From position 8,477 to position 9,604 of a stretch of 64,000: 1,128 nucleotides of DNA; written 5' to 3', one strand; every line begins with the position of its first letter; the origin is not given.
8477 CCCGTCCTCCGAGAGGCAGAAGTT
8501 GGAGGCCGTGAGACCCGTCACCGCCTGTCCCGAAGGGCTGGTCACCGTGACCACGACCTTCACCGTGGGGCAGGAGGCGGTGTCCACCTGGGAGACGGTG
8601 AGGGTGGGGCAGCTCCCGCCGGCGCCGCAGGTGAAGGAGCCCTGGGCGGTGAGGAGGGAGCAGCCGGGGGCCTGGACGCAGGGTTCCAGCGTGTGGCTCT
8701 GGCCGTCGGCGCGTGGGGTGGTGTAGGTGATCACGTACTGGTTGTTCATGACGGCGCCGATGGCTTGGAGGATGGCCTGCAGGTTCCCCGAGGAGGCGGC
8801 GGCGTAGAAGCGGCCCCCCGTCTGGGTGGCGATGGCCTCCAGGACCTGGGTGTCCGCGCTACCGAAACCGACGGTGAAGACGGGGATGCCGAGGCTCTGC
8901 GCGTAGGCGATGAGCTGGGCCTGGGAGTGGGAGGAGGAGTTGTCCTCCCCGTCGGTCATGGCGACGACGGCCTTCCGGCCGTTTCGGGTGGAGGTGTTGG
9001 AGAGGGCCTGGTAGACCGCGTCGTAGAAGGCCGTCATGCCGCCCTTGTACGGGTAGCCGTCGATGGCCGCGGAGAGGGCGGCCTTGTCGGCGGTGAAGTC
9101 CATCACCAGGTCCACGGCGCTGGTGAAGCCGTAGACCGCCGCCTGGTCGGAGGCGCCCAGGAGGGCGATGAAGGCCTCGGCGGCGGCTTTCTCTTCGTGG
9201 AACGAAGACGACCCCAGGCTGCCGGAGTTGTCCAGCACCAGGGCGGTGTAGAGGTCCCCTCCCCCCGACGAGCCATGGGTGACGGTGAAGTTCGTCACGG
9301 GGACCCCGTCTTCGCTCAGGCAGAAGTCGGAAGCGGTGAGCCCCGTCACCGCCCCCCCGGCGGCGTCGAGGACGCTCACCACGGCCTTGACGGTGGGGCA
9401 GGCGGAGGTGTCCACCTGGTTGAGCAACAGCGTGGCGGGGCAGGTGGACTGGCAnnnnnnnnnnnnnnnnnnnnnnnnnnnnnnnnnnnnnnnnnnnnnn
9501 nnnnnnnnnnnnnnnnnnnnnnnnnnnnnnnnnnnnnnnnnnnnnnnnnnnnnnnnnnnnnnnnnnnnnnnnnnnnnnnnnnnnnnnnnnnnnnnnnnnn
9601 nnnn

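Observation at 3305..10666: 2454-aa secreted protein combining four VWA/MIDAS modules with an RCC1-like propeller and PKD arrays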

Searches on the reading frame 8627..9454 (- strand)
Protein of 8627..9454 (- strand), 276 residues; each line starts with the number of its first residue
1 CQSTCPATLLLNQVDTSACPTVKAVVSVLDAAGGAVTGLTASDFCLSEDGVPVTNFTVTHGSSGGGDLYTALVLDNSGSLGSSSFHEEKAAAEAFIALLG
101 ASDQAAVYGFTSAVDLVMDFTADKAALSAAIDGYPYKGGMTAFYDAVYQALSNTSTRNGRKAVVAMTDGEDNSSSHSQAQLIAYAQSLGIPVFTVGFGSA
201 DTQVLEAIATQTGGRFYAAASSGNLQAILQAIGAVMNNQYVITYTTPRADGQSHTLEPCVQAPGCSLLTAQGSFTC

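Call 35: search_solved_structures(query=window:8627-9442:-, max_evalue=0.001, show_alignments=2)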
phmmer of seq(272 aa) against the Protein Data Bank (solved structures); distinct sequences matched with E-value up to 0.001: 8.
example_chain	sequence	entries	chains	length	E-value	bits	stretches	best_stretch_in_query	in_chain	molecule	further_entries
2xgg_A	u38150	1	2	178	2.6e-05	27.2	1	55-173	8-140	MICRONEME PROTEIN 2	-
1fe8_A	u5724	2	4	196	0.00011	25.2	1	66-205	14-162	VON WILLEBRAND FACTOR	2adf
1ao3_A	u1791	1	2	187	0.00011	25.2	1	66-205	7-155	VON WILLEBRAND FACTOR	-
1atz_A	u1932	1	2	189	0.00011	25.1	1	66-205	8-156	VON WILLEBRAND FACTOR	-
4dmu_B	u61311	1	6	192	0.00012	25.1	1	66-205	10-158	von Willebrand factor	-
6pyo_A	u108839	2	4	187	0.0006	22.8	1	60-233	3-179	cDNA FLJ56608, highly similar to Homo sapiens chloride channel, calcium activated, family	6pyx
4oku_A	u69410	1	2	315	0.00071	22.6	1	63-173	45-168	Micronemal protein MIC2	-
4okr_A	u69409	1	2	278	0.00099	22.1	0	66-173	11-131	Micronemal protein MIC2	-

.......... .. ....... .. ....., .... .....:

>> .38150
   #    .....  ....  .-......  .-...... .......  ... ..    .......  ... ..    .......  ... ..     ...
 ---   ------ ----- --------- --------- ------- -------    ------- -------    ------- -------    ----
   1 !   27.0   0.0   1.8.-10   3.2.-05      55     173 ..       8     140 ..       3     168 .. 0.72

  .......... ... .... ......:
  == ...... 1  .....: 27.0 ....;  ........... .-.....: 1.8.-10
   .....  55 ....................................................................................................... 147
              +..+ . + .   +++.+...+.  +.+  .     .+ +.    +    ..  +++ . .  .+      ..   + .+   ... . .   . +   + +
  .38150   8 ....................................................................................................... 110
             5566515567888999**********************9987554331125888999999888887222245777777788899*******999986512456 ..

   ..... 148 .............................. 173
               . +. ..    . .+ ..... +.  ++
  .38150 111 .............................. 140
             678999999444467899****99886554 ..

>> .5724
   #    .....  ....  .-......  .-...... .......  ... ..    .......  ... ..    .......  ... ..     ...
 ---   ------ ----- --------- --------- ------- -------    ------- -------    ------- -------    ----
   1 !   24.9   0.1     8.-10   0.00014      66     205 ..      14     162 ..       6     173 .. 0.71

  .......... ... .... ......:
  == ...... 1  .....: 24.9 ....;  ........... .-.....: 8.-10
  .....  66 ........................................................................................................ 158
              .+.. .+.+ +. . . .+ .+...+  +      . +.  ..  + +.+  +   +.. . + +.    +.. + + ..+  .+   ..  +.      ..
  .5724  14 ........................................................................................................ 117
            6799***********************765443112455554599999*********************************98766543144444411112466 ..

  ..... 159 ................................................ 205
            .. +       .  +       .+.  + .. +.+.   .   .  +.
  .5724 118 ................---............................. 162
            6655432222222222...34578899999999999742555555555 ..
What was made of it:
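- On VWA / MIDAS domain (Pfam PF00092): They align to the MIC2 A-domain DSSGS, GST and MTDGE (call 35).
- Checked: These residues align with the MIDAS residues of the MIC2 A domain (call 35).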

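Call 44: find_homologous_proteins(query=window:8627-9454:-, max_evalue=0.00001)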
Query window:8627-9454:- (276 aa): 119 proteins with E <= 0.00001 among 8000 candidates.
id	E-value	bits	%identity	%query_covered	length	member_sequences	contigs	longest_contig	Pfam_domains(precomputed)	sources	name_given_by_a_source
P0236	4.1e-36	143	37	94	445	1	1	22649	PF00092.35,PF13519.13,PF22544.3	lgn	-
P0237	1.8e-35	141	39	87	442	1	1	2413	PF22073.3,PF15780.12,PF07610.18,PF00092.35,PF22066.3,PF13519.13,PF22544.3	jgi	jgi:VWFA-related protein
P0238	7.8e-34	135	41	75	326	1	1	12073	PF13768.13,PF00092.35,PF13519.13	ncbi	-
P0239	1.1e-32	132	37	90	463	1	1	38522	PF13240.12,PF00092.35,PF12773.14,PF17032.11,PF13519.13,PF13248.12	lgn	-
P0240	2.5e-29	121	31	99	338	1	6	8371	PF00092.35,PF13519.13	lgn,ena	-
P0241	2.4e-28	118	31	95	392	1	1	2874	PF13768.13,PF00092.35,PF13519.13,PF05762.21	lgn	-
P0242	6.9e-27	113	37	86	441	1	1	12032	PF13768.13,PF00092.35,PF13519.13,PF22544.3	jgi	jgi:Ca-activated chloride channel family protein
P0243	8.5e-26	109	38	76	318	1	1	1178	PF00092.35,PF13519.13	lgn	-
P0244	3.3e-24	104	37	91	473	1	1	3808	PF13768.13,PF00092.35,PF13519.13,PF16697.11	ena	-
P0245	2.6e-23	101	34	92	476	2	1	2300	PF00691.26,PF13768.13,PF00092.35,PF13519.13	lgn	-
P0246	4.6e-23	100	31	97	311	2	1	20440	PF00092.35,PF13519.13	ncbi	-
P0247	6.6e-23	100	31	87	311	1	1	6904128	PF00092.35,PF13519.13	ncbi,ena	-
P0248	8.3e-23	99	33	89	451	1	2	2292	PF13768.13,PF00092.35,PF13519.13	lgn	-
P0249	5.3e-22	97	30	85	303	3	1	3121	PF00092.35,PF13519.13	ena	-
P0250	1.2e-21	96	31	87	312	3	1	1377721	PF00092.35,PF13519.13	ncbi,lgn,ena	-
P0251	3.6e-21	94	33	92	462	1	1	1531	PF13768.13,PF00092.35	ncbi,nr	ncbi:MAG TPA: VWA domain-containing protein, partial [Anaerolineae bacterium]|nr:VWA domain-containi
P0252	7.6e-20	90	32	85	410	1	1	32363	PF00092.35,PF13519.13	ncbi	-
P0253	2.5e-19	88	33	85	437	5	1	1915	PF13768.13,PF00092.35,PF03793.25,PF13519.13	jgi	-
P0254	5.7e-19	87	38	66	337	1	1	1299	PF13768.13,PF00092.35,PF13519.13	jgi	jgi:Mg-chelatase subunit ChlD/predicted small lipoprotein YifL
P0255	1.1e-18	86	30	88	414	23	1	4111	PF13768.13,PF00092.35,PF13519.13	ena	-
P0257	1.6e-17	82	34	91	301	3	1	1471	PF13768.13,PF00092.35,PF13519.13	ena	-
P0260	3.4e-17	81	30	84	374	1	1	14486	PF13768.13,PF00092.35,PF13519.13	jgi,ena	jgi:Ca-activated chloride channel family protein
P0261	3.4e-17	81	29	88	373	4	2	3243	PF00092.35,PF13519.13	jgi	jgi:Ca-activated chloride channel family protein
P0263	3.8e-17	81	29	88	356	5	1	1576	PF00092.35,PF13519.13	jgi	jgi:Ca-activated chloride channel family protein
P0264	5.7e-17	80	30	84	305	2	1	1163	PF00092.35,PF13519.13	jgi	jgi:Ca-activated chloride channel family protein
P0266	1.2e-16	79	30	84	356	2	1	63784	PF00092.35,PF13519.13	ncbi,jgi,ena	-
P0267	2.8e-16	78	32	86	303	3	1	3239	PF13768.13,PF00092.35,PF13519.13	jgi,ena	-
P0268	6.8e-16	77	29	84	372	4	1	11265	PF00092.35,PF13519.13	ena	-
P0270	1.1e-15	76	29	84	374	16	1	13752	PF00092.35,PF13519.13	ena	-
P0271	1.5e-15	76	34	62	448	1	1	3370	PF00092.35,PF13519.13,PF05762.21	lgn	-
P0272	1.8e-15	75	29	83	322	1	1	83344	PF00092.35,PF13519.13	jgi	jgi:Ca-activated chloride channel family protein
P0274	3.5e-15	74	28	90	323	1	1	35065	PF00092.35,PF13519.13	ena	-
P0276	5.7e-15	74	31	85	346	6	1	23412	PF00092.35,PF13519.13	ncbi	-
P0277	1.0e-14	73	30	83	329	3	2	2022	PF00092.35,PF13519.13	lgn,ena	-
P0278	1.2e-14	73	32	86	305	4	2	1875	PF13768.13,PF00092.35,PF13519.13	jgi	jgi:Ca-activated chloride channel family protein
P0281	1.1e-13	69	29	87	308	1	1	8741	PF00092.35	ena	-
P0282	1.4e-13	69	27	80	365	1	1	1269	PF00092.35,PF13519.13,PF05762.21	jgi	jgi:VWFA-related protein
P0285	3.9e-13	68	26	90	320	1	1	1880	PF00092.35,PF13519.13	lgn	-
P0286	3.9e-13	68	28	93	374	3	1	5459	PF00092.35,PF13519.13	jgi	-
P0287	4.1e-13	68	37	53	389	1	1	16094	PF13768.13,PF00092.35,PF13519.13,PF05762.21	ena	-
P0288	6.7e-13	67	28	81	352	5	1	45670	PF00092.35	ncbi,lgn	-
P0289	7.7e-13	67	37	53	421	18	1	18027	PF13768.13,PF00092.35,PF13519.13,PF05762.21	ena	-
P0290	1.0e-12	66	28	79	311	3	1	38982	PF00092.35,PF13519.13,PF05762.21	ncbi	-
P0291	1.1e-12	66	34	64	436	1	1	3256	PF13768.13,PF00092.35,PF13519.13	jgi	jgi:VWFA-related protein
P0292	1.1e-12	66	26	99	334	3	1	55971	PF00092.35,PF13519.13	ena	-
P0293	1.2e-12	66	26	91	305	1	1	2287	PF00092.35,PF13519.13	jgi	-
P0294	1.3e-12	66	37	58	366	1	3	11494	PF00092.35,PF13519.13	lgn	-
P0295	1.8e-12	65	28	89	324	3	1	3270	PF00092.35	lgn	-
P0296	2.4e-12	65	28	89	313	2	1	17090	PF00092.35,PF13519.13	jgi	-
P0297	3.4e-12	65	29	84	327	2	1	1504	PF00092.35,PF13519.13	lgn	-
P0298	4.8e-12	64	38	54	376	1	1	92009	PF13768.13,PF00092.35,PF13519.13,PF05762.21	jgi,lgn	jgi:VWFA-related protein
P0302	1.7e-11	62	29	92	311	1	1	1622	PF00092.35,PF13519.13,PF05762.21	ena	-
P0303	1.9e-11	62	27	89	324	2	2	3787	PF00092.35,PF13519.13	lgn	-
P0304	2.5e-11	62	29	85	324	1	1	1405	PF13768.13,PF00092.35,PF13519.13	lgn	-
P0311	2.2e-10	59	32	77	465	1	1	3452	PF00092.35,PF13519.13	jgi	jgi:VWFA-related protein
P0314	4.0e-10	58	28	84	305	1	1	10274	PF00092.35,PF13519.13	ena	-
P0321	1.8e-9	56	28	88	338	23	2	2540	PF00092.35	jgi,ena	-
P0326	7.2e-9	54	33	66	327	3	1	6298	PF00092.35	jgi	jgi:Ca-activated chloride channel homolog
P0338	3.9e-8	51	35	54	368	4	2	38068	PF00092.35,PF13519.13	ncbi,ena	-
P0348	1.0e-6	47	26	92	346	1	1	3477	PF00092.35,PF13519.13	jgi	jgi:Ca-activated chloride channel homolog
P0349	1.3e-6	46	35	54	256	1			PF00092.35,PF13519.13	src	-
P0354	9.5e-6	44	27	59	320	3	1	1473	PF00092.35,PF13519.13,PF05762.21,PF07584.17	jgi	-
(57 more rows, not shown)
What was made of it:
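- Closest known: TIGR03436. Same: The nearest stand-alone proteins are 300-470 aa 'VWFA-related' or 'Ca-activated chloride channel family' proteins (call 44).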

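Call 55: predict_structure(alignment_id=A4)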
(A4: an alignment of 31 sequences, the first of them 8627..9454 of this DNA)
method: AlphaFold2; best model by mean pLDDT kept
length: 276 residues; sequences in the alignment: 31
mean_pLDDT: 85.6   pTM: 0.82
mean pLDDT of the five models: 85.6, 85.1, 84.9, 82.5, 82.1
residues with pLDDT >= 90: 144; 70-90: 95; 50-70: 27; < 50: 10
segments of 3 or more residues with pLDDT < 50: 1-6
pLDDT, mean of each block of 10 residues (from residue 1): 45 60 83 85 91 91 73 95 92 91 96 98 98 95 98 93 94 96 87 93 94 87 79 84 86 81 68 50
secondary structure, 60 per line:
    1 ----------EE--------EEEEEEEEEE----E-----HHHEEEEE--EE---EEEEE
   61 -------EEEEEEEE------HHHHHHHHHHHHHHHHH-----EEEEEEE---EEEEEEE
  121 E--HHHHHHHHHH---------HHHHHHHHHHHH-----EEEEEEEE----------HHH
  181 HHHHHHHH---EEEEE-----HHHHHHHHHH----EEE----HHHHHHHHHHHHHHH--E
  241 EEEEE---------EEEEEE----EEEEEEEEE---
elements in order: E21-30 E44-48 E56-60 E68-75 H82-98 E104-110 E114-121 H124-133 H143-154 E160-167 H178-188 E192-196 H202-211 E216-218 H223-237 E240-245 E255-260 E265-273
